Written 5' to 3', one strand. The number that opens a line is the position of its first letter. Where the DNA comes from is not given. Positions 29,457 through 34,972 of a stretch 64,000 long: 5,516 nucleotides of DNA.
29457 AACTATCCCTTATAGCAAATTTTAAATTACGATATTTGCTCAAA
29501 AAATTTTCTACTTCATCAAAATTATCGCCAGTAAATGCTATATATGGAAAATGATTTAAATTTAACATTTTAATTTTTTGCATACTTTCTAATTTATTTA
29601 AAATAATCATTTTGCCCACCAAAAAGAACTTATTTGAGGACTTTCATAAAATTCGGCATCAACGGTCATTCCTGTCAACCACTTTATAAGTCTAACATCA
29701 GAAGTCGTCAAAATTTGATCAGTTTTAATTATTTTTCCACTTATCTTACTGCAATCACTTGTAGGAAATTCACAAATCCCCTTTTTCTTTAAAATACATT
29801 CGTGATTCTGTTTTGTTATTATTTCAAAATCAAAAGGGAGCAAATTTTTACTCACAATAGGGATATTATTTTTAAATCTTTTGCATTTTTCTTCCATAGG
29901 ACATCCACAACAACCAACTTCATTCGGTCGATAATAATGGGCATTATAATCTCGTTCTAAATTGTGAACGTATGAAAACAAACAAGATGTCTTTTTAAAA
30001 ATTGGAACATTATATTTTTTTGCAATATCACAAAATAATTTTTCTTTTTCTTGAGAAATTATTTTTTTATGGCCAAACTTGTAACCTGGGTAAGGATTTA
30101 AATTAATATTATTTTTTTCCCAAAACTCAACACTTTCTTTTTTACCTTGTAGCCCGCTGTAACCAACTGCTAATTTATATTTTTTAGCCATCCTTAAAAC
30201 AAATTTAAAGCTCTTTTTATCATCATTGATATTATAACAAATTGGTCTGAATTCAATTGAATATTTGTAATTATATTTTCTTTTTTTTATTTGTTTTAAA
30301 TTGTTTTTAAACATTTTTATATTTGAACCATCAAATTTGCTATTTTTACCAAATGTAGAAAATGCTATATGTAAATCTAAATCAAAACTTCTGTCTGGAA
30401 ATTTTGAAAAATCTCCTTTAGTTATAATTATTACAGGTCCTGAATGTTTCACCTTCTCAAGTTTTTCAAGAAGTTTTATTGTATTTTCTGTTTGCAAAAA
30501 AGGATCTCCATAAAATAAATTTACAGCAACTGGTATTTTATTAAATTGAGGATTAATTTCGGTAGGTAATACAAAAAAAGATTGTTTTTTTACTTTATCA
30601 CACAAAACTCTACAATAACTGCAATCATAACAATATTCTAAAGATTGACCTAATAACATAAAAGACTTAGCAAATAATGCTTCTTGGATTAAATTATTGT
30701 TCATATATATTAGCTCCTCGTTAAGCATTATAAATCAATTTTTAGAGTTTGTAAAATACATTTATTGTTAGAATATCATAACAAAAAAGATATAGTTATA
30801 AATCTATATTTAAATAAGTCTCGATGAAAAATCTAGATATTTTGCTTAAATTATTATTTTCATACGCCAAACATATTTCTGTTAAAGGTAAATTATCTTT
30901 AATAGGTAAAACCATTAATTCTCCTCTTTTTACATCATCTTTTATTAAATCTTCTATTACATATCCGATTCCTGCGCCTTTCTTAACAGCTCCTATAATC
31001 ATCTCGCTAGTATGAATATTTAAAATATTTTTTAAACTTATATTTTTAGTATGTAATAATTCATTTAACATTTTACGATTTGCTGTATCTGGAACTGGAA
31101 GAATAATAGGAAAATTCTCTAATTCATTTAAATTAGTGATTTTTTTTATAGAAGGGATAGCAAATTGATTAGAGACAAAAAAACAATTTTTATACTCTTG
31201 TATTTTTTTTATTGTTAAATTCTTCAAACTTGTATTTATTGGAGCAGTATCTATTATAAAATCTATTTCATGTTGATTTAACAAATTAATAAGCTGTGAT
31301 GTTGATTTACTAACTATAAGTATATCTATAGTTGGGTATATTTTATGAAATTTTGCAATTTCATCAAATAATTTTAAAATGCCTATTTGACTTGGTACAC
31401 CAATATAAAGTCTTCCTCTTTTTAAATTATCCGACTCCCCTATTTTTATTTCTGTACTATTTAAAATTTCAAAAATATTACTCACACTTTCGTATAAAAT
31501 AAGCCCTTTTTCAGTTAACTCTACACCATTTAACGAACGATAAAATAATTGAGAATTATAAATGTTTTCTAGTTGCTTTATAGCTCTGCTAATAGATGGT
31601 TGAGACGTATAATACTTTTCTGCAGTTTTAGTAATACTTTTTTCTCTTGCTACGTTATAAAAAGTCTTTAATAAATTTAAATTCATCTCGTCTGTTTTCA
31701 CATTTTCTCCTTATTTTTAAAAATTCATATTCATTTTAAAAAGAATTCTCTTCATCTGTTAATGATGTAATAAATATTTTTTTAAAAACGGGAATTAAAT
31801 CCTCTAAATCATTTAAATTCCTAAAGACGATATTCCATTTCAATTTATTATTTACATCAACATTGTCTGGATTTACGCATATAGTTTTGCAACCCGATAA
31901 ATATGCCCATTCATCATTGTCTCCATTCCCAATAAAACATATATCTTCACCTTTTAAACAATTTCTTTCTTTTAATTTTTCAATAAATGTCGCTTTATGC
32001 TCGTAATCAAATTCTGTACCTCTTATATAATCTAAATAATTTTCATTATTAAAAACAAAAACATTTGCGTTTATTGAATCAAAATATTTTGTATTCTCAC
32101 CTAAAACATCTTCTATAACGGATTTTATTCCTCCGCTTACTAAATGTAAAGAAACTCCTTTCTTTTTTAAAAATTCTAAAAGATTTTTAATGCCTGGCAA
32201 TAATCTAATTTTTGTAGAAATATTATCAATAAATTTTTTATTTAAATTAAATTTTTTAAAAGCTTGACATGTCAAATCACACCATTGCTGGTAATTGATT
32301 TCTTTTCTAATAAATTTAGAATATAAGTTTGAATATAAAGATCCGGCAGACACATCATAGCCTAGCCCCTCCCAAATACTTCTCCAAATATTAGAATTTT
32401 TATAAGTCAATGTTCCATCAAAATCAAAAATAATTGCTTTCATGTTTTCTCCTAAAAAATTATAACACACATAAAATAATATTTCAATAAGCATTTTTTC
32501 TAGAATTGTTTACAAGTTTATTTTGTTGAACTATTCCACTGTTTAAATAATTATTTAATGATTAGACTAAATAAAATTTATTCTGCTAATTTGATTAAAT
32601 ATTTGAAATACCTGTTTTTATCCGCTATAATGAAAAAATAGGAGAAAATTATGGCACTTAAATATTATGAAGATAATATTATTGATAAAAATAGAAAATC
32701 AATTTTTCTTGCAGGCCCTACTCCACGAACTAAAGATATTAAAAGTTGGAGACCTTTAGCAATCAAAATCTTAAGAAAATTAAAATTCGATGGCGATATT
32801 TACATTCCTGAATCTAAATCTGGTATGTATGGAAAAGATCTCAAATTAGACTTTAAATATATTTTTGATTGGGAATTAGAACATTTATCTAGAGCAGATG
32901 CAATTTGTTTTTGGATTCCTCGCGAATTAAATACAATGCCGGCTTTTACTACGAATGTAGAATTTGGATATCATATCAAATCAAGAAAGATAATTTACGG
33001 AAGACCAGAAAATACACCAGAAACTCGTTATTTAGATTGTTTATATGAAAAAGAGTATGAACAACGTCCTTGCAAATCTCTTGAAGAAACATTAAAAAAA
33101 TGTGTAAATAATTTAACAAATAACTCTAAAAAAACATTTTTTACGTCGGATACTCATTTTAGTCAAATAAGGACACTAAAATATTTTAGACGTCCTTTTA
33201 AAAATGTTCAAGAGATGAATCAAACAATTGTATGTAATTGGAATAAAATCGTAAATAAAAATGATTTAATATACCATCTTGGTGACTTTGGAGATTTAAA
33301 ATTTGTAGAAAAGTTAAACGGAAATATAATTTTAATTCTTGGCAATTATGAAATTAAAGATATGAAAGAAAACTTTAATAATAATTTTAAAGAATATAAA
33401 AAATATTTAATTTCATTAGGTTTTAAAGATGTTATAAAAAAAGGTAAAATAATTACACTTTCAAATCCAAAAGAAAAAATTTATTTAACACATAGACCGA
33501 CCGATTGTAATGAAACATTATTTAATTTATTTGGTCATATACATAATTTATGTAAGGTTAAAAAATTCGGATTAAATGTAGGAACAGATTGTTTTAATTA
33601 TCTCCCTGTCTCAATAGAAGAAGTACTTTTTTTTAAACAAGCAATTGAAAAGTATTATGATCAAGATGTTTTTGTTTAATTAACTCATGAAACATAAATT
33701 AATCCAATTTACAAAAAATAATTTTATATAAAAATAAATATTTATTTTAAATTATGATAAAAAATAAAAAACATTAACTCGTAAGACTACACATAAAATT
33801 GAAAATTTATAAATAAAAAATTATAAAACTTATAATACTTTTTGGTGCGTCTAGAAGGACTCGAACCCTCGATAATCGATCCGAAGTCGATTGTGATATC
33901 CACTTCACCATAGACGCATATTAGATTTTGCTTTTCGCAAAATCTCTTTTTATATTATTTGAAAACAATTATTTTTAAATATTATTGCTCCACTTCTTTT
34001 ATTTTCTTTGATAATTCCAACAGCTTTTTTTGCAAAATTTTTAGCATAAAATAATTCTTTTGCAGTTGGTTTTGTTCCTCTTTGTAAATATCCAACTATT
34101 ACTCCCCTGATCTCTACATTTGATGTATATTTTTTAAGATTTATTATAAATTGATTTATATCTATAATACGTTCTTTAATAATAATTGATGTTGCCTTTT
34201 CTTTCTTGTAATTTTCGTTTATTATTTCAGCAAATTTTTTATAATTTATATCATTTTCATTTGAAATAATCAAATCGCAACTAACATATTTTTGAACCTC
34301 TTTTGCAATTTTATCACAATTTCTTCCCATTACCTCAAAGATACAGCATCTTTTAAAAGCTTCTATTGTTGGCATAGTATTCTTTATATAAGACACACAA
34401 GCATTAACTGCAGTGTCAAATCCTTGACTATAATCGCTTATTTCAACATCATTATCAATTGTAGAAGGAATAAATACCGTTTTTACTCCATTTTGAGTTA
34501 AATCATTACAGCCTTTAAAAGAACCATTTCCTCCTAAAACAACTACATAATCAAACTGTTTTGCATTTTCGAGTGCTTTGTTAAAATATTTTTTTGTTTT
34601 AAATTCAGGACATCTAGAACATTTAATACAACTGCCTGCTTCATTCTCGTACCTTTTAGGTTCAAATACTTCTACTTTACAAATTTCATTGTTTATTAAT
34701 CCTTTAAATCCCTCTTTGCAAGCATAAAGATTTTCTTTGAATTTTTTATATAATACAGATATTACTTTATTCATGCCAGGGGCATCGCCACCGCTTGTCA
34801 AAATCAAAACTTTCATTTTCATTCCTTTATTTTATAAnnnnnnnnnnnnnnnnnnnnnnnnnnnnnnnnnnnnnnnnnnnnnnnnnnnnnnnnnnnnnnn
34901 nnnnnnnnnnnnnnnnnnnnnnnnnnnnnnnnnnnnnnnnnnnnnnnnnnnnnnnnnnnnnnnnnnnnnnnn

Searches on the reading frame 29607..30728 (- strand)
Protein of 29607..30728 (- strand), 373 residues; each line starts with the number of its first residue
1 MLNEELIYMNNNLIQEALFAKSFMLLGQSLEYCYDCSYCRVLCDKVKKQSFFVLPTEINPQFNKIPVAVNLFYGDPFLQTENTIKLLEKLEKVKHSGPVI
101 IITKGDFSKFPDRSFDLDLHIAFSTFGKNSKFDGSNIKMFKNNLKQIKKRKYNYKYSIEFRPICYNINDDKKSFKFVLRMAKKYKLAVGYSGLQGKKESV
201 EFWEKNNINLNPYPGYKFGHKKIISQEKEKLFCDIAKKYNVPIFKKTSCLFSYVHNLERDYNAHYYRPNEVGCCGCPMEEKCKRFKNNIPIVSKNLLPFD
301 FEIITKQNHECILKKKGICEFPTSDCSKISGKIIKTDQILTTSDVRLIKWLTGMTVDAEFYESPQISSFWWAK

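Call 4: search_protein_families(library=pfam, proteins=[window:29607-30728:-], max_evalue=1)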
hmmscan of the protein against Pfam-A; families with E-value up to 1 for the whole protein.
window:29607-30728:- (373 aa): 0 families

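Call 5: search_protein_families(library=padloc, proteins=[window:29607-30728:-], max_evalue=1)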
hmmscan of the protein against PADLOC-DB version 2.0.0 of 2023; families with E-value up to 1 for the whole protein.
window:29607-30728:- (373 aa): 0 families

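Call 6: search_protein_families(library=ncbifam, proteins=[window:29607-30728:-], max_evalue=1)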
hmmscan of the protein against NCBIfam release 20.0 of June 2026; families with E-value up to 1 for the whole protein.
window:29607-30728:- (373 aa): 0 families

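Call 7: search_protein_families(library=phrogs, proteins=[window:29607-30728:-], max_evalue=1)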
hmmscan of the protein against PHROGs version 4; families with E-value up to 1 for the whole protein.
window:29607-30728:- (373 aa): 0 families

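Call 79: find_encoding_contigs(protein=window:29607-30728:-, flank=7000, max_places=10)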
Protein window:29607-30728:- (373 aa): no gene with exactly this product is on record in the collection.

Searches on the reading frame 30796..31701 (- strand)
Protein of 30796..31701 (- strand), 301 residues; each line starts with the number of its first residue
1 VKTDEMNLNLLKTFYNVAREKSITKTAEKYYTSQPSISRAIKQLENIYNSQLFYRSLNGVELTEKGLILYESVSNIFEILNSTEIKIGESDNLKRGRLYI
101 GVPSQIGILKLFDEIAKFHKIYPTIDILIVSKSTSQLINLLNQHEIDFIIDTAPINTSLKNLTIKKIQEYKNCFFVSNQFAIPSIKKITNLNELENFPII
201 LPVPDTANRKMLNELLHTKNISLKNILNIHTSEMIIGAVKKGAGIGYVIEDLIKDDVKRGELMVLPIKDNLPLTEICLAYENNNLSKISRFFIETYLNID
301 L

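Call 18: search_protein_families(library=pfam, proteins=[window:30796-31701:-], max_evalue=0.001)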
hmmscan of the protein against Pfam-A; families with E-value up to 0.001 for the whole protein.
window:30796-31701:- (301 aa): 2 families
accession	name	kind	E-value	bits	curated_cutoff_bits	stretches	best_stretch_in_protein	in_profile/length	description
PF03466.25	LysR_substrate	-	8.9e-28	97.5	28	1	93-295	3-203/209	LysR substrate binding domain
PF00126.33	HTH_1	-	4.7e-18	65.3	26.6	1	8-66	1-59/60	Bacterial regulatory helix-turn-helix protein, lysR family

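Call 95: search_protein_families(library=padloc, proteins=[window:30799-31701:-], max_evalue=0.001)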
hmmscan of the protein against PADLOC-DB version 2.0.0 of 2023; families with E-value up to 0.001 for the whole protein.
window:30799-31701:- (301 aa): 0 families

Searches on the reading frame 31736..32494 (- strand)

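Call 18: search_protein_families(library=pfam, proteins=[window:31736-32494:-], max_evalue=0.001)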
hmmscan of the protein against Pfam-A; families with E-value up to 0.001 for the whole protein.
window:31736-32494:- (252 aa): 6 families
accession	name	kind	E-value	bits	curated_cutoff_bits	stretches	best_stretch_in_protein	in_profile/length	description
PF00702.32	Hydrolase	-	3.6e-12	47.5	26.4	1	18-195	1-184/191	haloacid dehalogenase-like hydrolase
PF12710.13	HAD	-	4.9e-11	43.8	27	1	21-194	1-184/189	haloacid dehalogenase-like hydrolase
PF13419.12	HAD_2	-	9.7e-10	39.3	23.8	1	21-143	1-127/178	Haloacid dehalogenase-like hydrolase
PF06888.18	Put_Phosphatase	-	1e-05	25.5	27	1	21-154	3-132/234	Putative Phosphatase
PF12689.13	Acid_PPase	-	2.7e-05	24.5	27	0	70-194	17-136/169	Acid Phosphatase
PF05822.18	UMPH-1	-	0.00016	21.7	23.7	1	69-158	60-153/246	Pyrimidine 5'-nucleotidase (UMPH-1)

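Call 95: search_protein_families(library=padloc, proteins=[window:31739-32494:-], max_evalue=0.001)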
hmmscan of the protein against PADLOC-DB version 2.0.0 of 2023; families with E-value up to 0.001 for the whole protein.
window:31739-32494:- (252 aa): 2 families
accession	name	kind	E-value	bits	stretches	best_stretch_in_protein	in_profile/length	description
PDLC05002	PDC-S34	-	5.7e-08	30.5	1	18-174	6-165/284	-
PDLC05001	PDC-S34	-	1.6e-06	25.4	1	18-155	15-155/384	-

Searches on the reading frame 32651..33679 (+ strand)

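Call 18: search_protein_families(library=pfam, proteins=[window:32651-33679:+], max_evalue=0.001)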
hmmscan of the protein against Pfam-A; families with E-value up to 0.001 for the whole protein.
window:32651-33679:+ (342 aa): 3 families
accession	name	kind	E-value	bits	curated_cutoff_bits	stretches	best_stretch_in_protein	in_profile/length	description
PF15891.11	Nuc_deoxyri_tr2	-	5.3e-12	46.4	30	1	16-117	2-100/105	Nucleoside 2-deoxyribosyltransferase like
PF12850.12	Metallophos_2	-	6e-06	26.8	27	1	165-300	6-119/154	Calcineurin-like phosphoesterase superfamily domain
PF00149.33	Metallophos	-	0.00012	23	21.5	1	162-283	3-116/191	Calcineurin-like phosphoesterase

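Call 95: search_protein_families(library=padloc, proteins=[window:32651-33676:+], max_evalue=0.001)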
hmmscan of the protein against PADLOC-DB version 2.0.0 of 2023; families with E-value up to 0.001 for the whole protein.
window:32651-33676:+ (342 aa): 0 families

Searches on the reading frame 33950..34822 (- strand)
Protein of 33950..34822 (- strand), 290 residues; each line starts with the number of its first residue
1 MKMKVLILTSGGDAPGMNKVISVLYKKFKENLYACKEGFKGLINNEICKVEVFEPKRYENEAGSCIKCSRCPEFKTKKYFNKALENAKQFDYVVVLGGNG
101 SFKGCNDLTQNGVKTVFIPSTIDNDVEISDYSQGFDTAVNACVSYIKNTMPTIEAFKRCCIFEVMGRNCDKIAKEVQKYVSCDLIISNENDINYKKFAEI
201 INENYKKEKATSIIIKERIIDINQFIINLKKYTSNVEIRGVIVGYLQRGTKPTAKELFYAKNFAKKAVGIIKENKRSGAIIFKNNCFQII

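Call 18: search_protein_families(library=pfam, proteins=[window:33950-34822:-], max_evalue=0.001)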
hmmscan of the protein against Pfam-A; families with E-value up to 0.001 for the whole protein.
window:33950-34822:- (290 aa): 1 family
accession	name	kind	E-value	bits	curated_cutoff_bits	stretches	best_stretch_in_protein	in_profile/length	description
PF00365.25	PFK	-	2.2e-63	214.7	30.9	1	4-270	1-276/277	Phosphofructokinase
